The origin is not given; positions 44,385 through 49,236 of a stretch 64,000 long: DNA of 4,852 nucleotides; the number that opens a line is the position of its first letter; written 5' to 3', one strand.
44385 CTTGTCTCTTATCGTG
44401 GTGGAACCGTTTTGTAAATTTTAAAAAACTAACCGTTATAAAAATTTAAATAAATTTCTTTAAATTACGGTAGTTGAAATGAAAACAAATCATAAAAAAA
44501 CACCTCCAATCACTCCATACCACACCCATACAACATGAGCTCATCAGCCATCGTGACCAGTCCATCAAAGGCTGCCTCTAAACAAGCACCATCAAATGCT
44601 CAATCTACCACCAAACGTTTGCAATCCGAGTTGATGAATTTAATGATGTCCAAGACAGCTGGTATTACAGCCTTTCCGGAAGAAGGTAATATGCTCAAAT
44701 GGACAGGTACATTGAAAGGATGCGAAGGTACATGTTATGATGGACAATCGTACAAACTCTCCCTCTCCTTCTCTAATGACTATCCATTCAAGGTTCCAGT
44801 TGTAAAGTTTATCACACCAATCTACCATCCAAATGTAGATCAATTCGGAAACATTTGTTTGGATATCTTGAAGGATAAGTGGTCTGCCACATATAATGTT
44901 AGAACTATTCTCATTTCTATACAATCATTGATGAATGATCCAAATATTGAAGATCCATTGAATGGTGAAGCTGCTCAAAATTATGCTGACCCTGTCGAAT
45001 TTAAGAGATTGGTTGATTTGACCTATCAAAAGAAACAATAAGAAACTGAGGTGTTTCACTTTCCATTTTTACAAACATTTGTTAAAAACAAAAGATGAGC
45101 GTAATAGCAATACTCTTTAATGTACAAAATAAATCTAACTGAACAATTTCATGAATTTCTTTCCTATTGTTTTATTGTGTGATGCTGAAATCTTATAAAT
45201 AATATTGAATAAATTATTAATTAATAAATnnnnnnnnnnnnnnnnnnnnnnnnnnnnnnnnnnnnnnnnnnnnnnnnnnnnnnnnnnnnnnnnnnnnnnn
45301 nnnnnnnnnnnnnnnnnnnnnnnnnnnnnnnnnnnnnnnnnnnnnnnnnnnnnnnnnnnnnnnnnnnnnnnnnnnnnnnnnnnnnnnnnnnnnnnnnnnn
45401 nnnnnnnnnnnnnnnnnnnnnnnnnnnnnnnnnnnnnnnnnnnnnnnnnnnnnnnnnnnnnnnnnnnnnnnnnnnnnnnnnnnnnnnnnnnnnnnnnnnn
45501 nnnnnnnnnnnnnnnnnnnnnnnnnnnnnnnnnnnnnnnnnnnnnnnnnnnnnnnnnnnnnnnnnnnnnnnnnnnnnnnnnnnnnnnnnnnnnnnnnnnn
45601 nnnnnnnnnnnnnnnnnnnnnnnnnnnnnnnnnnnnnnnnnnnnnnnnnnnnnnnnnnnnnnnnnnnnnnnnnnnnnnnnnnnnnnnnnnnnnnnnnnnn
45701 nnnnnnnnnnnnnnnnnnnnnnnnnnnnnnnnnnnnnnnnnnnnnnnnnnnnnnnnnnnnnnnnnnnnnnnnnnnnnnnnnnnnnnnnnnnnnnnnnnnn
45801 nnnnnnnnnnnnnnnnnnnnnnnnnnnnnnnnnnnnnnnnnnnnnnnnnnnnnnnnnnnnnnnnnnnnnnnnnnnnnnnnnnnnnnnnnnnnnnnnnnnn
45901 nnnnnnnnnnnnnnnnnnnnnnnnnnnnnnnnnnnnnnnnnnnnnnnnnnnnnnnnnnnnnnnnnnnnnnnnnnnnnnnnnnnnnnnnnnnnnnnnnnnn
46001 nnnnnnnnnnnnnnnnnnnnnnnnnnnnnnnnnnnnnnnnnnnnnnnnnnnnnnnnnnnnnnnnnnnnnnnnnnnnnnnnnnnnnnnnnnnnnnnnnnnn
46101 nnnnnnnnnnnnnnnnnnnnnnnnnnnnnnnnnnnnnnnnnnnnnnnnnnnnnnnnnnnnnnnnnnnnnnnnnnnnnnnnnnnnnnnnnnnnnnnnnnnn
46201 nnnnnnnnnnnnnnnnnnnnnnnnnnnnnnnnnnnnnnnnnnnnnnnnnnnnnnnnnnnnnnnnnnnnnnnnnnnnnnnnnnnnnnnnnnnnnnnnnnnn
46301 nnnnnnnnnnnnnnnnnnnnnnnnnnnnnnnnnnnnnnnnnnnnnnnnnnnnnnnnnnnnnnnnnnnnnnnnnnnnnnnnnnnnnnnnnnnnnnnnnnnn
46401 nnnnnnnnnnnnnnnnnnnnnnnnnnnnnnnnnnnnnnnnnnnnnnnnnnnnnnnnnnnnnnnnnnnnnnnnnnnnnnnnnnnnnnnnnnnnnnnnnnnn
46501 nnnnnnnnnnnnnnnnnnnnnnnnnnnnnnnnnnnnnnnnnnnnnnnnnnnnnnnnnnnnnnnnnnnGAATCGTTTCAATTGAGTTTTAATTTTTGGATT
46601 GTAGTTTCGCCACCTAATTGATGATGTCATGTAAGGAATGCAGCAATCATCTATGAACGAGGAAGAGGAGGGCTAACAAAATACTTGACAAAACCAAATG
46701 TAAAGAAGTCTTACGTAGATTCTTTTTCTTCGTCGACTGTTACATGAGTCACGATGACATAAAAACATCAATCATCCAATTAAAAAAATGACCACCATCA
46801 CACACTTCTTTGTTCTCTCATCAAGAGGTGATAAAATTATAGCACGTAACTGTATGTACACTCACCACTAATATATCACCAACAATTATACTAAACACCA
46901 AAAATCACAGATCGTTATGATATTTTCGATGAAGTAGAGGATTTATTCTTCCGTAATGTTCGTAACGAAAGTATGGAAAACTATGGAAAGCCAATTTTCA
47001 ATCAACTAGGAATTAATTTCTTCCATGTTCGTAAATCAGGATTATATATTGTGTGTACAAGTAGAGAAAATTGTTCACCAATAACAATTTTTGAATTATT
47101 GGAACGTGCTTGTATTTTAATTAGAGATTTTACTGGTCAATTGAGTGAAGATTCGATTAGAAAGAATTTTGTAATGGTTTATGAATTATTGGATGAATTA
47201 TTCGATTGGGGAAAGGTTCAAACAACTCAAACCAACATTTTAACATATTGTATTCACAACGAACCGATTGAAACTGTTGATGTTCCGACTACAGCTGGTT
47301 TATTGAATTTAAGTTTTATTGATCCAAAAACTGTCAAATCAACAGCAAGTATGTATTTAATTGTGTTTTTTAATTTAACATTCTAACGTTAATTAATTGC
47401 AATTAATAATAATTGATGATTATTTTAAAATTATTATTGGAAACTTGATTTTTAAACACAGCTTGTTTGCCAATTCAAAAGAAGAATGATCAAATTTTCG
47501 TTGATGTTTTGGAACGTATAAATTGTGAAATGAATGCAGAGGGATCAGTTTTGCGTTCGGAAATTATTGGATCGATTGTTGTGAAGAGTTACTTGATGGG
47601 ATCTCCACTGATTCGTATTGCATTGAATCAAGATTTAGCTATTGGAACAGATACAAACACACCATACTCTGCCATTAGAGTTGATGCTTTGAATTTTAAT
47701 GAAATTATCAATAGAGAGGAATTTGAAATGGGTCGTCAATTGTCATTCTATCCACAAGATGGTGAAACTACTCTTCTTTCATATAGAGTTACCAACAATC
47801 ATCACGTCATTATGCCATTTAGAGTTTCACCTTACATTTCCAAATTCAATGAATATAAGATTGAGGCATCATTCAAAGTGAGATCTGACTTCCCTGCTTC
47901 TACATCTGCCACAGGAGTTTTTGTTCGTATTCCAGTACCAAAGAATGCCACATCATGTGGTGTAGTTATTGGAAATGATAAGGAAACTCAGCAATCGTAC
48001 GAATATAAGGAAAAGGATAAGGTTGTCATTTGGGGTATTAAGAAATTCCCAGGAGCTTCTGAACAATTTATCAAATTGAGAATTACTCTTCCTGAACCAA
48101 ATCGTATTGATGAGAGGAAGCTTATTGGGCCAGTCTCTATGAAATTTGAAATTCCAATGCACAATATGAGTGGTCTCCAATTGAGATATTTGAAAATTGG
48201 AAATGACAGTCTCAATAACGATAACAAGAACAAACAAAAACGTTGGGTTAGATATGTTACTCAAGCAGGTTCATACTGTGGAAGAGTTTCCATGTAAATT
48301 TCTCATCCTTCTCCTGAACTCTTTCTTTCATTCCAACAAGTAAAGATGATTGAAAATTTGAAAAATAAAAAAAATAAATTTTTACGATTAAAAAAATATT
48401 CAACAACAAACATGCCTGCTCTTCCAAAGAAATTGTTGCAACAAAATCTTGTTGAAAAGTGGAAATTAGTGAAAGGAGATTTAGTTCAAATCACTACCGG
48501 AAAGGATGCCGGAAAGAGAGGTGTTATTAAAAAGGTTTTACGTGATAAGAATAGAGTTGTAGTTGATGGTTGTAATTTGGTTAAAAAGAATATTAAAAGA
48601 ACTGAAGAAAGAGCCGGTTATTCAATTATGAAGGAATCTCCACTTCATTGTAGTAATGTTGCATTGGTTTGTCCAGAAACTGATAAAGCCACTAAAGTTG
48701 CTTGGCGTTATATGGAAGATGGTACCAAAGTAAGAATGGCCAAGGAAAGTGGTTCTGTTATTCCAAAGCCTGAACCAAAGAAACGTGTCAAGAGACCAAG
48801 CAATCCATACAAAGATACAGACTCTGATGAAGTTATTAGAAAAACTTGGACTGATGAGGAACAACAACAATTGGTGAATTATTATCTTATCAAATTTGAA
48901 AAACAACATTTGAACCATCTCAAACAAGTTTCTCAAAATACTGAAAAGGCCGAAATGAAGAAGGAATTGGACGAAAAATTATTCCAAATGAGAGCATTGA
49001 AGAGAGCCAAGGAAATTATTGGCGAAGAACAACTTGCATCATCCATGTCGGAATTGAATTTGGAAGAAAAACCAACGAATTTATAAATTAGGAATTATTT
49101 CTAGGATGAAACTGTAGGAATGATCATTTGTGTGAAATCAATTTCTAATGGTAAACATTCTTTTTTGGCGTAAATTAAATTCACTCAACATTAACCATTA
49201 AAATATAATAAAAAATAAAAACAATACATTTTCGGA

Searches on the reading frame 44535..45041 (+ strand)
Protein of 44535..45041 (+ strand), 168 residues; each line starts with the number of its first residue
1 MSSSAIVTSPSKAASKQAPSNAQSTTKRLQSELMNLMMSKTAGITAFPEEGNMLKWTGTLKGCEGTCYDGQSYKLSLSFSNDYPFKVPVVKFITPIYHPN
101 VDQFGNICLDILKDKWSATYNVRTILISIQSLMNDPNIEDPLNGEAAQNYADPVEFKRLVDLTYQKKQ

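Call 14: search_protein_families(library=pfam, proteins=[window:44535-45041:+], max_evalue=0.001)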
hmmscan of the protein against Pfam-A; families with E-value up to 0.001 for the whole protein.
window:44535-45041:+ (168 aa): 1 family
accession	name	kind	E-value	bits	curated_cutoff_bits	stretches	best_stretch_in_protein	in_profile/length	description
PF00179.31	UQ_con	-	1.8e-45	154.5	27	1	28-161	1-137/140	Ubiquitin-conjugating enzyme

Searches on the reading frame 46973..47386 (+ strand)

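Call 14: search_protein_families(library=pfam, proteins=[window:46973-47386:+], max_evalue=0.001)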
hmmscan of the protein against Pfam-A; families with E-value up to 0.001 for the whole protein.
window:46973-47386:+ (137 aa): 1 family
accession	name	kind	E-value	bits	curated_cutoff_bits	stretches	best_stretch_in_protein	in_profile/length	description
PF01217.26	Clat_adaptor_s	-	0.00062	20.2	22.5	1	20-89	61-130/142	Clathrin adaptor complex small chain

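Call 44: search_protein_families(library=pfam, proteins=[window:46973-47386:+], max_evalue=0.01)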
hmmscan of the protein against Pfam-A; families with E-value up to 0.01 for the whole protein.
window:46973-47386:+ (137 aa): 1 family
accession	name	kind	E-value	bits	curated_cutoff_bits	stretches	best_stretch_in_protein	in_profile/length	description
PF01217.26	Clat_adaptor_s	-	0.00062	20.2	22.5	1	20-89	61-130/142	Clathrin adaptor complex small chain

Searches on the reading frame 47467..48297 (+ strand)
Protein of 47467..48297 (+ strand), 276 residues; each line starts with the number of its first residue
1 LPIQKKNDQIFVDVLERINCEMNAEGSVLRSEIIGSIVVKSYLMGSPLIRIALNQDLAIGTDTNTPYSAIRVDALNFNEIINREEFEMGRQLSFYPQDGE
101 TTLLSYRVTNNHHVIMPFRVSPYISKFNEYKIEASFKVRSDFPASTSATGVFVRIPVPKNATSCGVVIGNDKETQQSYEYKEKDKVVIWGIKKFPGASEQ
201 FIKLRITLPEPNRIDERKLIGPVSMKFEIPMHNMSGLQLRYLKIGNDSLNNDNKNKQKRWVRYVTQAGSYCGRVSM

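Call 14: search_protein_families(library=pfam, proteins=[window:47467-48297:+], max_evalue=0.001)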
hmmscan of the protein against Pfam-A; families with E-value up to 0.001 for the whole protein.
window:47467-48297:+ (276 aa): 1 family
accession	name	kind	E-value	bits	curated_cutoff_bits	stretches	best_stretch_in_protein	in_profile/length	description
PF00928.26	Adap_comp_sub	-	6.2e-61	206.4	31.6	1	3-271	8-256/259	Adaptor complexes medium subunit family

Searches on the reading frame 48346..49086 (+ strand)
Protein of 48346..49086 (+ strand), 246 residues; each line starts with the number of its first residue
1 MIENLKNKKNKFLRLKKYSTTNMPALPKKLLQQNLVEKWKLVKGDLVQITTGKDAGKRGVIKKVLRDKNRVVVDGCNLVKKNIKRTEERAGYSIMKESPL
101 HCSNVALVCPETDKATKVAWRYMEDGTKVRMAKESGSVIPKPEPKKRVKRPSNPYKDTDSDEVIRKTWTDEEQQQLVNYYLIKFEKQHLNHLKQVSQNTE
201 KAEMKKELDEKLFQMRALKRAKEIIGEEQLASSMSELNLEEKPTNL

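Call 15: search_protein_families(library=pfam, proteins=[window:48346-49086:+], max_evalue=0.001)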
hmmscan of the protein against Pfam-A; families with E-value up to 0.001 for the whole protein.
window:48346-49086:+ (246 aa): 2 families
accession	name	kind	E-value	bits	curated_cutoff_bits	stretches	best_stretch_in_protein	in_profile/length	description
PF17136.10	ribosomal_L24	-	3.2e-22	79.1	27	1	76-139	1-65/65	Ribosomal proteins 50S L24/mitochondrial 39S L24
PF00467.35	KOW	-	5.8e-09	35.9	22.3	1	43-74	1-32/32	KOW motif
